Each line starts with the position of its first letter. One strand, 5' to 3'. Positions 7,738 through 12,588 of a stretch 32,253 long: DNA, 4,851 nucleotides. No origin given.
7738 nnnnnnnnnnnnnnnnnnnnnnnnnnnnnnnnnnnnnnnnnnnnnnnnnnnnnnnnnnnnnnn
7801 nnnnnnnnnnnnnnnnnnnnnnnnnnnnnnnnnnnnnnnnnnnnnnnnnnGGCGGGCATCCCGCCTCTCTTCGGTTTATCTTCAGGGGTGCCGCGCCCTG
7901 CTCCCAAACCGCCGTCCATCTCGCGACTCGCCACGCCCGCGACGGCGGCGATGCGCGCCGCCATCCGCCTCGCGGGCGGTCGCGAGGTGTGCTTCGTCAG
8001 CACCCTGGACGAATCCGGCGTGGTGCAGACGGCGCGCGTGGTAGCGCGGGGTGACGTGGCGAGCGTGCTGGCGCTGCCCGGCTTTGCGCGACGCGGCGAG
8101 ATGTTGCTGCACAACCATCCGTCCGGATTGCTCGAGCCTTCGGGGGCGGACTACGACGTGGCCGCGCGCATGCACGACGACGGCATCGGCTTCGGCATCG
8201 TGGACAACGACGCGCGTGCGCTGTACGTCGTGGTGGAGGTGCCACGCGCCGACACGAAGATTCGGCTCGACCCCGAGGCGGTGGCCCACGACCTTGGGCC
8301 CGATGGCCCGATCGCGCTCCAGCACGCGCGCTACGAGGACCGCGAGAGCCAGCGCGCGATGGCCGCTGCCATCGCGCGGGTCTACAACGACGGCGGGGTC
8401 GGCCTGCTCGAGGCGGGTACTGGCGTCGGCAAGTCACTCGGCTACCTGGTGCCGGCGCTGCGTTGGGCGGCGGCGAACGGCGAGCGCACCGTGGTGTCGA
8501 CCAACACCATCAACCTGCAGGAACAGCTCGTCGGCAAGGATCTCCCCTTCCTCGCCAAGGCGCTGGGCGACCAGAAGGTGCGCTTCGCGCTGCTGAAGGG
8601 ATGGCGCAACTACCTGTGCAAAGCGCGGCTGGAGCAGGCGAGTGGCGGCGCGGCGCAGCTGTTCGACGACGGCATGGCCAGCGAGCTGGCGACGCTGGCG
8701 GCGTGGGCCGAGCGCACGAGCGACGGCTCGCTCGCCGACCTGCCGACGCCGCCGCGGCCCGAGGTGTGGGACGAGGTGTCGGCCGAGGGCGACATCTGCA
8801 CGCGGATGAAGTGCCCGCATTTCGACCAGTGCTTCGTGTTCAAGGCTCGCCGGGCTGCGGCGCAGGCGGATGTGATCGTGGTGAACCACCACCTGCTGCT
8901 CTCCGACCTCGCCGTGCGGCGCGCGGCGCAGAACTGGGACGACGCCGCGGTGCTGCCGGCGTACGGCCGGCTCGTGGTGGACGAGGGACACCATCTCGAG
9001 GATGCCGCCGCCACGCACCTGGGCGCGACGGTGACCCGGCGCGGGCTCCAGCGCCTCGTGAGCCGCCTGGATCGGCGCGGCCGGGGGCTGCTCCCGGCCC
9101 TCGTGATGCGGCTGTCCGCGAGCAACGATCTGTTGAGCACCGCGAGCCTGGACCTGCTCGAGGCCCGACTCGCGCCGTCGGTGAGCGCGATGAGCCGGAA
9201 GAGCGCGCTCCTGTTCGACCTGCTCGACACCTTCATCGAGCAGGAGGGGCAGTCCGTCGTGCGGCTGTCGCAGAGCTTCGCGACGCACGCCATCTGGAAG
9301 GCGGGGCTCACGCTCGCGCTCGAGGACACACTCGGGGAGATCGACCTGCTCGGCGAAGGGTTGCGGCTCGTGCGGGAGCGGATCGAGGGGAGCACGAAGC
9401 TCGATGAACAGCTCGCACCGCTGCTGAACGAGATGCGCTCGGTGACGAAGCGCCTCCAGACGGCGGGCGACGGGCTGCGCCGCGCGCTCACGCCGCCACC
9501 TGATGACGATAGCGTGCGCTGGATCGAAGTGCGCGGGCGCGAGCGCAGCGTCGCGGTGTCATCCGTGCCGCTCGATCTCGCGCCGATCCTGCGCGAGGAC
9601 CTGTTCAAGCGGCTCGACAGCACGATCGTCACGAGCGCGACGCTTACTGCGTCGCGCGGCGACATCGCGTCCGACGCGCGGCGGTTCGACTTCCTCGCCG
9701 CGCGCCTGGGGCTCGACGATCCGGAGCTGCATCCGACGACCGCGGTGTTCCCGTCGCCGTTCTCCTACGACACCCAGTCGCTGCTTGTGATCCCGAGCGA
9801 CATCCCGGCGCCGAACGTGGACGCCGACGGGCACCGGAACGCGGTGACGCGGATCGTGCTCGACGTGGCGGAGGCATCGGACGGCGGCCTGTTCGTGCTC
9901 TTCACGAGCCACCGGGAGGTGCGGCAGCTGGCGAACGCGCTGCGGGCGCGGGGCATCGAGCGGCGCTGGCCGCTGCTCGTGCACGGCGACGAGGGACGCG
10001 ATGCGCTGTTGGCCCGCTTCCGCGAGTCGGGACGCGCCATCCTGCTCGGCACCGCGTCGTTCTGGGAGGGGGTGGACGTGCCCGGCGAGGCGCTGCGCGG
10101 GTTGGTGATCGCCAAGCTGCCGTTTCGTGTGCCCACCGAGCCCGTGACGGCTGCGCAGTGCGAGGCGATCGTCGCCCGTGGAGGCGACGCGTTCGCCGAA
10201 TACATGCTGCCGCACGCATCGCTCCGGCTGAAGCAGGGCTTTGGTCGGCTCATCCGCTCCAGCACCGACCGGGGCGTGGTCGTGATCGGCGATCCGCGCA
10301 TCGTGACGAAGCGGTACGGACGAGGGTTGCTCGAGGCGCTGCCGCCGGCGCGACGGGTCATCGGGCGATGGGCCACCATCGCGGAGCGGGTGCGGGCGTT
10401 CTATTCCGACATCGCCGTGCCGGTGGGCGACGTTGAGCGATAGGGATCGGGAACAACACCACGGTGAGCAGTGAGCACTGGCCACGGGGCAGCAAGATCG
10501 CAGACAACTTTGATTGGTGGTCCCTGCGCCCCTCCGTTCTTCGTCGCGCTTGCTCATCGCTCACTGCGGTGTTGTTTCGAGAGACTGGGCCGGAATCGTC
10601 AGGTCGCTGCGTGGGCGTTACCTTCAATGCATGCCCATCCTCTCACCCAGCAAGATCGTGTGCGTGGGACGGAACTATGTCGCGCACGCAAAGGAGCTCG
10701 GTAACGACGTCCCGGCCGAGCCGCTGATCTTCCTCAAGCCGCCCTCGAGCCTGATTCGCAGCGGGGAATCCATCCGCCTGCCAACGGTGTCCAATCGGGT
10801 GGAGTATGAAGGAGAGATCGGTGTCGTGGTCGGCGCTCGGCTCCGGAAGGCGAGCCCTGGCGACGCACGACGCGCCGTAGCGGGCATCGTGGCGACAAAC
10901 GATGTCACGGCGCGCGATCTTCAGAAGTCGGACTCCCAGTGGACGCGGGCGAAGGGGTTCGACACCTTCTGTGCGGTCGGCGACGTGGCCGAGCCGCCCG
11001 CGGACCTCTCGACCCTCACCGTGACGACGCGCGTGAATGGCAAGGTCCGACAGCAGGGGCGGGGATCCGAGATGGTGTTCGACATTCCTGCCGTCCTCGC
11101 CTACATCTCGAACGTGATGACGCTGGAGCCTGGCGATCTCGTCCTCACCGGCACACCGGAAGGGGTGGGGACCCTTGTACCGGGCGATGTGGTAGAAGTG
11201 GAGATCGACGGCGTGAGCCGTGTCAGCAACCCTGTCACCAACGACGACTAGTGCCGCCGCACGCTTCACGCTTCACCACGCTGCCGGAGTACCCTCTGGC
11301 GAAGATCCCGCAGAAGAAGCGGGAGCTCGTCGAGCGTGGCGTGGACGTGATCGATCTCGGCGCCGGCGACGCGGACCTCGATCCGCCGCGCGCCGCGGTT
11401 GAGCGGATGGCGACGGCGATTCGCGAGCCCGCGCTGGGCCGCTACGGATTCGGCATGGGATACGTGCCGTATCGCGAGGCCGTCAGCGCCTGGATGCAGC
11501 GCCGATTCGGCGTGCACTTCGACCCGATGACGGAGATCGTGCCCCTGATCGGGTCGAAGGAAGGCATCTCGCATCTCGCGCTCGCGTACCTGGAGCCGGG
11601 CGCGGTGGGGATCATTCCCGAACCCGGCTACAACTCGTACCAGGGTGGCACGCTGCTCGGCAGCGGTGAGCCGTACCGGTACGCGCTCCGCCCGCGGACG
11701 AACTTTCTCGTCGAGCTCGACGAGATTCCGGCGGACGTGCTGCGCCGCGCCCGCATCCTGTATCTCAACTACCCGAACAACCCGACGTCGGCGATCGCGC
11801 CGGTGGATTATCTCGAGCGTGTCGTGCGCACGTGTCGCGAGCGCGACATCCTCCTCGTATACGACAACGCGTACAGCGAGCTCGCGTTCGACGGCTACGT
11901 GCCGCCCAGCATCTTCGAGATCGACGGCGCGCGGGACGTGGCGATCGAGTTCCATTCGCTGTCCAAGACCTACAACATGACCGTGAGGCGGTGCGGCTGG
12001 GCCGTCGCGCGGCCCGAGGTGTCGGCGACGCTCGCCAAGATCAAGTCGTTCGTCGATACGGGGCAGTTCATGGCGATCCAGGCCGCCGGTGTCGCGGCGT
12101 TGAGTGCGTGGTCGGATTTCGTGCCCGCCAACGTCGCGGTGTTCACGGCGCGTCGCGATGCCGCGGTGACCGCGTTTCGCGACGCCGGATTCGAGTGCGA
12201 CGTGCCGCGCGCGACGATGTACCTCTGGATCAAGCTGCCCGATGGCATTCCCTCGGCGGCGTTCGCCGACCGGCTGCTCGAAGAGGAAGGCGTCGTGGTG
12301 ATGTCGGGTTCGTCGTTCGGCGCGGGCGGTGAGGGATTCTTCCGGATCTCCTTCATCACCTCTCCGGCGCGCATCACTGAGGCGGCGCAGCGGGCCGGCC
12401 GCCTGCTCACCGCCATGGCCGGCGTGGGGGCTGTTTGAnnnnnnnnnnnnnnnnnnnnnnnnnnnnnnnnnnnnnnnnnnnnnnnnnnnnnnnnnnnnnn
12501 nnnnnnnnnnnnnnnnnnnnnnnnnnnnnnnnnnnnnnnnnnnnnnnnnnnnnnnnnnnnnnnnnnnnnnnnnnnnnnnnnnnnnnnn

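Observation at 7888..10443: RadC-like JAB/MPN+ domain fused to a DinG Fe-S helicase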

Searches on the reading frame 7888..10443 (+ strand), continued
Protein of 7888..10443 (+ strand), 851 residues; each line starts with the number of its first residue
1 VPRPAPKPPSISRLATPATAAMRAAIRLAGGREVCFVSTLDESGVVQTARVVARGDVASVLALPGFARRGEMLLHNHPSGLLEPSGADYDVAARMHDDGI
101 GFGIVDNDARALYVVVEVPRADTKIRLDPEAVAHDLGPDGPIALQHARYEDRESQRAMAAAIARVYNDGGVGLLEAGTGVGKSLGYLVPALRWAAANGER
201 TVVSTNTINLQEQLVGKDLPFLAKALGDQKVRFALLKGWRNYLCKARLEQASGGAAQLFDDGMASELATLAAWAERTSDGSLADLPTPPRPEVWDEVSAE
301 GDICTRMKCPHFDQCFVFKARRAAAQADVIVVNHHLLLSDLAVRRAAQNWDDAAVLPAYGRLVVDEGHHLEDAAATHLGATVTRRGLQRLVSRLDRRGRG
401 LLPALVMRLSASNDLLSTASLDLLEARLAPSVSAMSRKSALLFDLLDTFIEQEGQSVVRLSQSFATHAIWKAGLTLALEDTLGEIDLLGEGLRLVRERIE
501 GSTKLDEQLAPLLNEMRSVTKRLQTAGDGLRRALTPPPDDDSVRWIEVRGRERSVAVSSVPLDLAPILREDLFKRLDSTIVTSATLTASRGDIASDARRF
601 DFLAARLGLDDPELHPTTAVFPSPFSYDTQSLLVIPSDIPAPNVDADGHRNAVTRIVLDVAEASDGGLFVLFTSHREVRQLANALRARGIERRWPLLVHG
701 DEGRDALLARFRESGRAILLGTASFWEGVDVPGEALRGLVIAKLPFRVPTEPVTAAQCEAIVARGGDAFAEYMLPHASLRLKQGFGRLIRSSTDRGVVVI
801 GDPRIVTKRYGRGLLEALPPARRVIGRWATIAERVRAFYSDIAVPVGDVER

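Call 64: fold_search(model_id=the predicted structure, library=pdb)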
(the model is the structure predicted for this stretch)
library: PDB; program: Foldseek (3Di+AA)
matches with E <= 10: 1439; with E <= 0.001: 321
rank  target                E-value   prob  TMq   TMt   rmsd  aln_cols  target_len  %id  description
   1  6fwr_A                3.6e-42  1.00  0.63  0.75   6.2       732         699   25  Structure of DinG in complex with ssDNA (released 2018-12-19)
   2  6fws_A                1.1e-38  1.00  0.60  0.73   6.1       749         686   25  Structure of DinG in complex with ssDNA and ADPBeF (released 2018-12-19)
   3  6fws_B                1.7e-38  1.00  0.58  0.70   6.3       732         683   24  Structure of DinG in complex with ssDNA and ADPBeF (released 2018-12-19)
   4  9ii8_A                1.7e-31  1.00  0.60  0.57   6.8       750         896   20  Crystal structure of Staphylococcus aureus DinG protein in complex with ssDNA (released 2025-06-25)
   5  8zef_A                1.1e-29  1.00  0.58  0.56   7.6       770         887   20  Crystal structure of Staphylococcus aureus DinG protein in complex with ssDNA and Ca2+ (released 2025-05-21)
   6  8e2w                  1.0e-25  1.00  0.52  0.71   6.6       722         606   21  Structure of CRISPR-Associated DinG (released 2023-06-21)
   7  8s35_M                1.3e-25  1.00  0.49  0.66  10.8       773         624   19  DNA-bound Type IV-A3 CRISPR effector in complex with DinG helicase from K. pneumoniae (state I) (released 2024-11-06)
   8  9kqh_A                1.7e-25  1.00  0.49  0.56  12.2       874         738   14  Crystal structure of Finegoldia magna DinG in complex with ssDNA and ADPNP (released 2025-12-03)
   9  7xex_A                5.8e-25  1.00  0.51  0.72   6.6       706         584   21  Crystal strucutre of apoCasDinG (released 2023-07-26)
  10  7xex_C                5.8e-25  1.00  0.51  0.70   6.8       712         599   21  Crystal strucutre of apoCasDinG (released 2023-07-26)
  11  7xf0_A                9.6e-25  1.00  0.50  0.69   7.3       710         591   20  Crystal strucutre of CasDinG in complex with ATP (released 2023-07-26)
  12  8v44                  3.5e-24  1.00  0.49  0.69   6.9       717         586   22  N-terminal truncation of CRISPR-associated DinG (released 2024-01-17)
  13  7xf0_C                3.7e-24  1.00  0.51  0.69   6.7       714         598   20  Crystal strucutre of CasDinG in complex with ATP (released 2023-07-26)
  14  9p55                  1.5e-23  1.00  0.51  0.67   9.2       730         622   16  Structure of DNA-free long form XPD from Thermoplasma acidophilum (released 2026-01-21)
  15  7xex_B                4.6e-23  1.00  0.52  0.72   6.1       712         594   20  Crystal strucutre of apoCasDinG (released 2023-07-26)
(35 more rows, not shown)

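Call 66: search_protein_families(library=padloc, proteins=[window:7888-10443:+], max_evalue=0.001)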
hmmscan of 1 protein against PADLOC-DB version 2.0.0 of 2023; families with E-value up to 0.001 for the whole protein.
window:7888-10443:+ (851 aa): 8 families
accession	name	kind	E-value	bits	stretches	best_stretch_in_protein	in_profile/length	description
PDLC01439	typeIV_DinG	-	5.3e-134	446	1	142-824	7-562/575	CAS-IV-A; associated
PDLC01729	typeIV_DinG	-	1.1e-65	220.7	1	149-805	18-617/666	Csf4_0_IVA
PDLC01730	typeIV_DinG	-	5.5e-35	118.9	3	570-807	519-777/802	Csf4_1_IVA1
PDLC01321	typeIV_DinG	-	1.7e-23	81.3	2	166-421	13-248/559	CAS-IV-A; associated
PDLC01731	typeIV_DinG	-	3.8e-20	70.2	1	550-808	261-494/526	Csf4_2_IVA1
PDLC01007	typeIV_DinG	-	6.2e-19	66.1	3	652-792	497-642/676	CRISPR type AFERR-associated DEAD/DEAH-box helicase Csf4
PDLC04986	PDC-S28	-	0.00049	16.5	1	726-807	399-472/831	-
PDLC04987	PDC-S28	-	0.00074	15.9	0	708-804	380-467/846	-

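Call 67: search_protein_families(library=pfam, alignment_id=A3, max_evalue=0.001)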
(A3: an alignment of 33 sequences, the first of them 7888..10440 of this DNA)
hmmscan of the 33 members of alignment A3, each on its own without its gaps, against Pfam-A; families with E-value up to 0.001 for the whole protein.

A. member 1, window:7888-10440:+ (851 aa): 3 families
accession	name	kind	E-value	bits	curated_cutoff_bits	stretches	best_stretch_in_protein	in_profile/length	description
PF13307.12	Helicase_C_2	-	4.8e-46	157.3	25.3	1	658-820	2-169/170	Helicase C-terminal domain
PF00270.35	DEAD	-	4.7e-06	26.9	26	0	160-216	6-63/167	DEAD/DEAH box helicase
PF04002.20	RadC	-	1.8e-05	25.1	22.1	1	31-99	19-95/121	RadC-like JAB domain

B. families by the number of members that match (of 33 scanned): 7 families
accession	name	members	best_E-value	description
PF13307.12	Helicase_C_2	33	2.5e-50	Helicase C-terminal domain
PF00270.35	DEAD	33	1.1e-13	DEAD/DEAH box helicase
PF04002.20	RadC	27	5.1e-07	RadC-like JAB domain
PF04851.21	ResIII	20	6.8e-10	Type III restriction enzyme, res subunit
PF06733.21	DEAD_2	14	5.2e-09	DEAD_2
PF00271.37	Helicase_C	8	1.7e-06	Helicase conserved C-terminal domain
PF14464.11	Prok-JAB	1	0.0005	Prokaryotic homologs of the JAB domain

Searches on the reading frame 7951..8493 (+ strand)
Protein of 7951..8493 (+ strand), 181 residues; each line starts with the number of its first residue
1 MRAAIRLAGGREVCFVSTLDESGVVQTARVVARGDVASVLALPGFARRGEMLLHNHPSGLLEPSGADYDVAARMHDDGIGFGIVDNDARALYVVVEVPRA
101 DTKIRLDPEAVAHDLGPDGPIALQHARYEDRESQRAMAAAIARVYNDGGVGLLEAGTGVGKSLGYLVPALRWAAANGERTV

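Call 31: find_related_loci(query=A1, collection=genome_contigs, flank=6000)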
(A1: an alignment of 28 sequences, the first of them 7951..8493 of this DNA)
Query A1 (181 aa) in genome_contigs; peptide patterns used: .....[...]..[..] (x = any residue, [..] = any of these).
600 stretches matched a pattern (row limit reached: there are more); 531 encode a relative of the query (tblastn E <= 1e-3); the best 80 are kept; 80 distinct loci.
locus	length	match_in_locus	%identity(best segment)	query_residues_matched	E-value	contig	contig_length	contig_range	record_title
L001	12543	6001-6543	84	1-181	8e-100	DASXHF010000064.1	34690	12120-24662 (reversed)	MAG TPA_asm: Gemmatimonadaceae bacterium isolate SMAG_U5186 k141_3298543, whole genome shotgun sequence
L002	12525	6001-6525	71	7-181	2e-80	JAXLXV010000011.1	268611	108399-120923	MAG: Gemmatimonadaceae bacterium isolate STL-GEM1 C1.161.fa-11, whole genome shotgun sequence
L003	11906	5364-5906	67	1-181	1e-70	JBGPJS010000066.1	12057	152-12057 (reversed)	MAG: Gemmatimonadota bacterium isolate OBJ_0618_7090110_303 k141_4871842_length_12057_cov_11.0000, whole genome shotgun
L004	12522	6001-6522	70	8-181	2e-70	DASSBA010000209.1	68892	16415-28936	MAG TPA_asm: Gemmatimonadales bacterium isolate SMAG_U882 k141_327188, whole genome shotgun sequence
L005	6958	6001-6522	67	8-181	2e-67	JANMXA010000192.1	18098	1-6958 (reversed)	MAG: Gemmatimonadota bacterium isolate OTE_88_metabat_202 OTE_88_k141_4040755, whole genome shotgun sequence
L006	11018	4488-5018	66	5-181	1e-67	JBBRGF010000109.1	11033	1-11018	MAG: Gemmatimonadales bacterium isolate Co_metawrap_2610 Cmw_2610_k141_23799092_length_11033_cov_9.0000, whole genome sh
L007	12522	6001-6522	61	8-181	2e-65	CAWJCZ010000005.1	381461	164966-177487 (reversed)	MAG: uncultured Gemmatimonadales bacterium isolate MFD04944.bin.2.227 genome assembly, contig: contig_39358, whole genom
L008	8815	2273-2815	52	1-181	2e-53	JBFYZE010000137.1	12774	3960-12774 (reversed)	MAG: Gemmatimonadales bacterium isolate PPR_0426 k121_4925187, whole genome shotgun sequence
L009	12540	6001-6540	50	1-181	3e-50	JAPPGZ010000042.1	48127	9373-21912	MAG: Gemmatimonadota bacterium isolate RHO1_bin_69 NODE_1561_length_48127_cov_141.313696, whole genome shotgun sequence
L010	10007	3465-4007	52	1-181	4e-50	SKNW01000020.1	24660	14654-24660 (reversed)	MAG: Gemmatimonadetes bacterium isolate CSSed162cmA_30R1 CSSed16-2cmA-3497, whole genome shotgun sequence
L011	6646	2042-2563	52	8-181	2e-49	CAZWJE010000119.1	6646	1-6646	MAG TPA_asm: uncultured Gemmatimonas sp. isolate binchicken_co235_338 genome assembly, contig: NODE_25403_length_6646_co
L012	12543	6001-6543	52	1-181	1e-49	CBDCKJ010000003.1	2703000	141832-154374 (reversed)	MAG: Longimicrobiales bacterium isolate e5e6e237-df96-4168-887b-12d3b9a40ed9 genome assembly, contig: contig_3, whole ge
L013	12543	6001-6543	48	1-181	1e-47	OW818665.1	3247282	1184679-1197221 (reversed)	metagenome genome assembly, chromosome: 1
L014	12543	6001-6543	50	1-181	1e-45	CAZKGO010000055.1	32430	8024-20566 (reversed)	MAG TPA_asm: uncultured Spirochaetales bacterium isolate binchicken_co27_447 genome assembly, contig: NODE_2366_length_3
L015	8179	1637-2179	45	1-181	3e-43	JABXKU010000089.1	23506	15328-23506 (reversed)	MAG: Desulfuromonadales bacterium isolate 42485_Bin_1 scaffold_591, whole genome shotgun sequence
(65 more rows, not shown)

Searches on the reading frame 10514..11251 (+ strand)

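Call 15: search_protein_families(library=pfam, proteins=[window:10514-11251:+], max_evalue=0.001)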
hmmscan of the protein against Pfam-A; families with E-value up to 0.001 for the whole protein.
window:10514-11251:+ (245 aa): 1 family
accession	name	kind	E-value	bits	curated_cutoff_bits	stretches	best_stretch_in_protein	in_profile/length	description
PF01557.24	FAA_hydrolase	-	2e-66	224.2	23.9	1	47-241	1-213/214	Fumarylacetoacetate (FAA) hydrolase C-terminal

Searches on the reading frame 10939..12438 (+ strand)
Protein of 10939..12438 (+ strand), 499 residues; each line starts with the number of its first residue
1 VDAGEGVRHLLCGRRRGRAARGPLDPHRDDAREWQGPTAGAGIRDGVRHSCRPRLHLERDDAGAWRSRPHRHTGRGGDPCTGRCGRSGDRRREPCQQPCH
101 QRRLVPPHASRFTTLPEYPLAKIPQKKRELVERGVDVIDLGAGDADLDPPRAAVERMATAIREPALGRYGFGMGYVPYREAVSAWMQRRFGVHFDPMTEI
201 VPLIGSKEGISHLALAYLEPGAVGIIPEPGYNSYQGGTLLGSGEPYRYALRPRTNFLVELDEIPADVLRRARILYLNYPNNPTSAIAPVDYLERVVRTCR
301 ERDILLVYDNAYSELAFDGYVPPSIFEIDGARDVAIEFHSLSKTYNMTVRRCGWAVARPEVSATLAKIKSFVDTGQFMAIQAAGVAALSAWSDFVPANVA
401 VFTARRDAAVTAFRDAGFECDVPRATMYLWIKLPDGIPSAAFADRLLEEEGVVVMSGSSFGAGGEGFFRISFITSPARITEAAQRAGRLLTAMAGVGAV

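Call 15: search_protein_families(library=pfam, proteins=[window:10939-12438:+], max_evalue=0.001)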
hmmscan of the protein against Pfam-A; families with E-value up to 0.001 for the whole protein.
window:10939-12438:+ (499 aa): 1 family
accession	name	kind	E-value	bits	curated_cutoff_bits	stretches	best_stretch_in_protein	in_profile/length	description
PF00155.27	Aminotran_1_2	-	1.1e-51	176.7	19.7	1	136-485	2-360/361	Aminotransferase class I and II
